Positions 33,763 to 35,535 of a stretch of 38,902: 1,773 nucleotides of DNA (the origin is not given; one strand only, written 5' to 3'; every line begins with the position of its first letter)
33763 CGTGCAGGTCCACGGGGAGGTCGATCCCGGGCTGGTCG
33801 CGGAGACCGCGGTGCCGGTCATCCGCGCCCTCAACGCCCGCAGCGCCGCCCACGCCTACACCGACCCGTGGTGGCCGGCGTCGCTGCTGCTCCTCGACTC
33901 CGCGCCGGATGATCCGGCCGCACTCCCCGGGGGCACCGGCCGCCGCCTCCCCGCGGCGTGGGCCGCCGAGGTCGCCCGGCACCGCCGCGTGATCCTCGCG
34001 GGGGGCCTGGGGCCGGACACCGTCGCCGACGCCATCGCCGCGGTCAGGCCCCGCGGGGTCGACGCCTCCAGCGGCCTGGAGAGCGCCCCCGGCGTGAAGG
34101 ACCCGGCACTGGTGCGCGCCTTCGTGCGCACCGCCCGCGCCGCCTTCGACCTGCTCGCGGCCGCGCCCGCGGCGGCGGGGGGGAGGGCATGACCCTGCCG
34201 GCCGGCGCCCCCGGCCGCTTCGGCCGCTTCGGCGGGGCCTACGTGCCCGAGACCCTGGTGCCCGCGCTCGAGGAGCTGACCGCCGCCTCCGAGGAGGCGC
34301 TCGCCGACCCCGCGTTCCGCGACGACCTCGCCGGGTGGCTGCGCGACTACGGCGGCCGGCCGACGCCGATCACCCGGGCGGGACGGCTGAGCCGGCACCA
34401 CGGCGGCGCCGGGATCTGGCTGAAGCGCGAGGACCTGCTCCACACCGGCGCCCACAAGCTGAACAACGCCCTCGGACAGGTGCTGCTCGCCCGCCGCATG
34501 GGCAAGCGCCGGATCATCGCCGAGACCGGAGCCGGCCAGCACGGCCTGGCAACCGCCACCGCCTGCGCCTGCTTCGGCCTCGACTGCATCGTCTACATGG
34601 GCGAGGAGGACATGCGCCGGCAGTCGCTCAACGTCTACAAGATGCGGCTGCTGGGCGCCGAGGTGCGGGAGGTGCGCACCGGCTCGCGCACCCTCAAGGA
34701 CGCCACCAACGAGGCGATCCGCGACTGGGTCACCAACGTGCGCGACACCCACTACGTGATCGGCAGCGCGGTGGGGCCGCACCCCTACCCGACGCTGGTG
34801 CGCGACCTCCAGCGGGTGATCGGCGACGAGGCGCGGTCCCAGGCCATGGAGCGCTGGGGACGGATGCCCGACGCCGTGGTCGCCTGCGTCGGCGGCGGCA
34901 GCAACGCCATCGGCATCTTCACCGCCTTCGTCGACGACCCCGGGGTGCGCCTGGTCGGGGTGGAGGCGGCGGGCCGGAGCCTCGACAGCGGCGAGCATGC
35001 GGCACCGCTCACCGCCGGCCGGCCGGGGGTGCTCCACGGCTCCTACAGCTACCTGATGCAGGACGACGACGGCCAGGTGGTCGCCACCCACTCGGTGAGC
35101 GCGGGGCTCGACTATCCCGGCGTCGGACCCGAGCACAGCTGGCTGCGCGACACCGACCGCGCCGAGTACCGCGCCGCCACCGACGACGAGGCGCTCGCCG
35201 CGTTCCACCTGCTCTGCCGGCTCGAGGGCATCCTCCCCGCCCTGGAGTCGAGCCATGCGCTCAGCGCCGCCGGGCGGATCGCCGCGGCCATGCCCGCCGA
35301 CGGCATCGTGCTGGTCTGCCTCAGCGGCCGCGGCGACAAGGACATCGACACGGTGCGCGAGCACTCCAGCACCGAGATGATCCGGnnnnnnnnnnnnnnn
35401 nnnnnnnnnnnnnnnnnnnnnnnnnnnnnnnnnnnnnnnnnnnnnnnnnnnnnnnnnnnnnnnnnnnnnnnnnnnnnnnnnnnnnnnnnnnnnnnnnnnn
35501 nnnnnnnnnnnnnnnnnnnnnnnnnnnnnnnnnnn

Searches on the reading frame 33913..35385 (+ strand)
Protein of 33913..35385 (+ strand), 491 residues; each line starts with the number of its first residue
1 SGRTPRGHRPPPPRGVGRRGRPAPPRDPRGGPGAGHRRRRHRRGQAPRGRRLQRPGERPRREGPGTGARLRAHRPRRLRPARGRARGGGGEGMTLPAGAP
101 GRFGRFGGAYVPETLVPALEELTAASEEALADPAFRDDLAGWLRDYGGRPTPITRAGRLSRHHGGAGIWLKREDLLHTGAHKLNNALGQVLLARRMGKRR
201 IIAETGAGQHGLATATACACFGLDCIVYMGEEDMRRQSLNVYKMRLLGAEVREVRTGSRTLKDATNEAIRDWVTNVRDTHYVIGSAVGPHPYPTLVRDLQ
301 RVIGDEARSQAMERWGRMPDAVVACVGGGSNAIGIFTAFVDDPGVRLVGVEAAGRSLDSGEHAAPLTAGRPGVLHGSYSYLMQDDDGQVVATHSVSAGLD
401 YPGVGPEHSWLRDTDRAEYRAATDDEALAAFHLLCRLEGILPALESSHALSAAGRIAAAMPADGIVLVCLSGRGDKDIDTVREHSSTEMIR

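Call 21: search_protein_families(library=pfam, proteins=[window:33913-35385:+], max_evalue=0.001)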
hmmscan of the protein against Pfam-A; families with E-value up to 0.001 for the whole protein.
window:33913-35385:+ (491 aa): 1 family
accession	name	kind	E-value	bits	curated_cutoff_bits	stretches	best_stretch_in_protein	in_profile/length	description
PF00291.31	PALP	-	5.3e-47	161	35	1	147-472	4-295/295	Pyridoxal-phosphate dependent enzyme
